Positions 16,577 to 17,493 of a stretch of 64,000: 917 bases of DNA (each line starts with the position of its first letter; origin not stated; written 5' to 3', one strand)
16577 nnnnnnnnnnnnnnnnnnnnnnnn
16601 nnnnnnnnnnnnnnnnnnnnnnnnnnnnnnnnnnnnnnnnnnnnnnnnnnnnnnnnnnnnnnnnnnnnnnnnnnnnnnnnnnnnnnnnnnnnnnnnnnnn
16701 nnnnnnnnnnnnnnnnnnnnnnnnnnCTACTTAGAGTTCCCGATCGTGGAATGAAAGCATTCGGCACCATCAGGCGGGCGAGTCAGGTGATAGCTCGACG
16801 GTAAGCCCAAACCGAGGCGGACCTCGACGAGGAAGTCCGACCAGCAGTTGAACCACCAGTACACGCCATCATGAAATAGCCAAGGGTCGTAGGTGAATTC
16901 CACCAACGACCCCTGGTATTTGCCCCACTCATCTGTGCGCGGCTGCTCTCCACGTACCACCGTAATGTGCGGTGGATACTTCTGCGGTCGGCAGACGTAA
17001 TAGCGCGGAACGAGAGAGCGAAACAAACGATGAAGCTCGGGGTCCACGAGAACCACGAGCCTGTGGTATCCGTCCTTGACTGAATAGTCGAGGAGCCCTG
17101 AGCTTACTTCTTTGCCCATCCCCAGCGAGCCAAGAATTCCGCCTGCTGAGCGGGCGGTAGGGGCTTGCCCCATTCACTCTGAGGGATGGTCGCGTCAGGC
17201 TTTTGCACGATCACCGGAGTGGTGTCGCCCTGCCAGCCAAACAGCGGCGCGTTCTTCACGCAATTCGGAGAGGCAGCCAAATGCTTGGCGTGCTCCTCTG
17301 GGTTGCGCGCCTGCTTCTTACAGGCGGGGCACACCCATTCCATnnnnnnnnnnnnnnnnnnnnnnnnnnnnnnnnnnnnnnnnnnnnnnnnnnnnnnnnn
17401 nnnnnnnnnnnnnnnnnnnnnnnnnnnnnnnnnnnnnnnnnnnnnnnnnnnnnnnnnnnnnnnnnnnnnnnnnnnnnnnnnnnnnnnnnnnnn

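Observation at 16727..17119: Small protein with two HxTx motifs spaced ~65 residues apart: possible 2H phosphoesterase (LigT/Acb1-like)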

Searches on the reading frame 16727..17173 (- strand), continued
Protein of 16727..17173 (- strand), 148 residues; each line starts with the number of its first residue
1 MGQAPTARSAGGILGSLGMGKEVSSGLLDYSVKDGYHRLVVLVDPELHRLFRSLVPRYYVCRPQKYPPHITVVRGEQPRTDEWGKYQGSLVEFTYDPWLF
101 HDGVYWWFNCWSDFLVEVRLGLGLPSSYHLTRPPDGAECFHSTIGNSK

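Call 90: search_protein_families(library=pfam, proteins=[L023:4824-5240:+, L002:4887-5291:+, L003:4917-5369:+, L024:4794-5285:+, L023:1593-2801:+, L023:8838-9962:+, L023:3115-4632:+, L023:5233-5805:+, L002:7961-8440:+, L024:9317-10267:+], max_evalue=0.1)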
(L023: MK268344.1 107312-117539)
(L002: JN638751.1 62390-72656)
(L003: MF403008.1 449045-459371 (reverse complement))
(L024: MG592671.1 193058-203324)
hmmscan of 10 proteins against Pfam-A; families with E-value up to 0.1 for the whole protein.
L023:4824-5240:+ (138 aa): 2 families
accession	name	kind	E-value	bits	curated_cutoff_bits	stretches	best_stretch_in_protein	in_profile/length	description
PF22547.2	2H-SAK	-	0.00011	22.9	27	1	89-138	77-122/124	Swiss Army Knife, 2H phosphoesterase domain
PF16253.10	DUF4909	-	0.013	15.8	25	0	71-96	58-83/127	Domain of unknown function (DUF4909)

L002:4887-5291:+ (134 aa): 1 family
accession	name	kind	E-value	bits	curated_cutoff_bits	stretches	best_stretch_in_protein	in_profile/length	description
PF22547.2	2H-SAK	-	2.5e-05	25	27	1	94-129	86-117/124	Swiss Army Knife, 2H phosphoesterase domain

L003:4917-5369:+ (150 aa): 1 family
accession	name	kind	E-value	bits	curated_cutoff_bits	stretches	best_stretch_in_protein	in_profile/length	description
PF22547.2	2H-SAK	-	0.0035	18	27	1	60-143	32-117/124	Swiss Army Knife, 2H phosphoesterase domain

L024:4794-5285:+ (163 aa): 1 family
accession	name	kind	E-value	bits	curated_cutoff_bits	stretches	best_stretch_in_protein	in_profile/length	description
PF13563.12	2_5_RNA_ligase2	-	0.098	13.1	27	0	75-100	105-129/152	2'-5' RNA ligase superfamily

L023:1593-2801:+ (402 aa): 2 families
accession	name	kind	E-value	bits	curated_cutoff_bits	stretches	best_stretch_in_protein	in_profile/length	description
PF21189.3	PHA02142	-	7.1e-33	113.4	27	1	11-105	1-92/92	PHA02142 OB-fold domain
PF09414.15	RNA_ligase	-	1.5e-21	77.7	27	1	192-392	8-171/171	RNA ligase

L023:8838-9962:+ (374 aa): 3 families
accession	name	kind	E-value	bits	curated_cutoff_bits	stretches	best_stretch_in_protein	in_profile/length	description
PF01743.26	PolyA_pol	-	4.3e-18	66.3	23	1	4-124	2-126/126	Poly A polymerase head domain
PF12627.12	PolyA_pol_RNAbd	-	3.7e-09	36.7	22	1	149-211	1-61/64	Probable RNA and SrmB- binding site of polymerase A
PF09659.15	Cas_Csm6_HEPN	-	0.044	14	23.4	0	265-296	138-169/193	Cas_Csm6 HEPN domain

L023:3115-4632:+ (505 aa): 2 families
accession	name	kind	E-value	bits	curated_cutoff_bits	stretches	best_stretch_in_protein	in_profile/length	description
PF25043.1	DUF7788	-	7.8e-44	150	27.1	1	297-487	4-189/221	Domain of unknown function (DUF7788)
PF11443.14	DUF2828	-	4.7e-34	118.4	29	2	144-273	232-368/405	Domain of unknown function (DUF2828)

L023:5233-5805:+ (190 aa): 0 families

L002:7961-8440:+ (159 aa): 2 families
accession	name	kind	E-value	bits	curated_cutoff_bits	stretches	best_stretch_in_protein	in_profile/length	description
PF01661.27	Macro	-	7.4e-25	87.6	22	1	19-131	1-116/118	Macro domain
PF10154.14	Fy-3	-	0.0029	17.2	25.8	1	55-117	360-425/498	Ferry endosomal RAB5 effector complex subunit 3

L024:9317-10267:+ (317 aa): 2 families
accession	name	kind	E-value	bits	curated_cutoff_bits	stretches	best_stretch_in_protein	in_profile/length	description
PF01743.26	PolyA_pol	-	4.7e-20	72.6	23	1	4-126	2-126/126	Poly A polymerase head domain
PF12627.12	PolyA_pol_RNAbd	-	5.9e-06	26.4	22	1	151-212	2-60/64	Probable RNA and SrmB- binding site of polymerase A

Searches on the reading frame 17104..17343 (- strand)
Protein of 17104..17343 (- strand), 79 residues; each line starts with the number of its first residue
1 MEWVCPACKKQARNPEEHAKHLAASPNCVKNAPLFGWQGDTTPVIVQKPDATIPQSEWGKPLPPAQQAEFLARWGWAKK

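Call 73: search_protein_families(library=phrogs, proteins=[window:17104-17343:-], max_evalue=0.001)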
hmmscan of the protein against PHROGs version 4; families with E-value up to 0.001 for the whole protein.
window:17104-17343:- (79 aa): 0 families
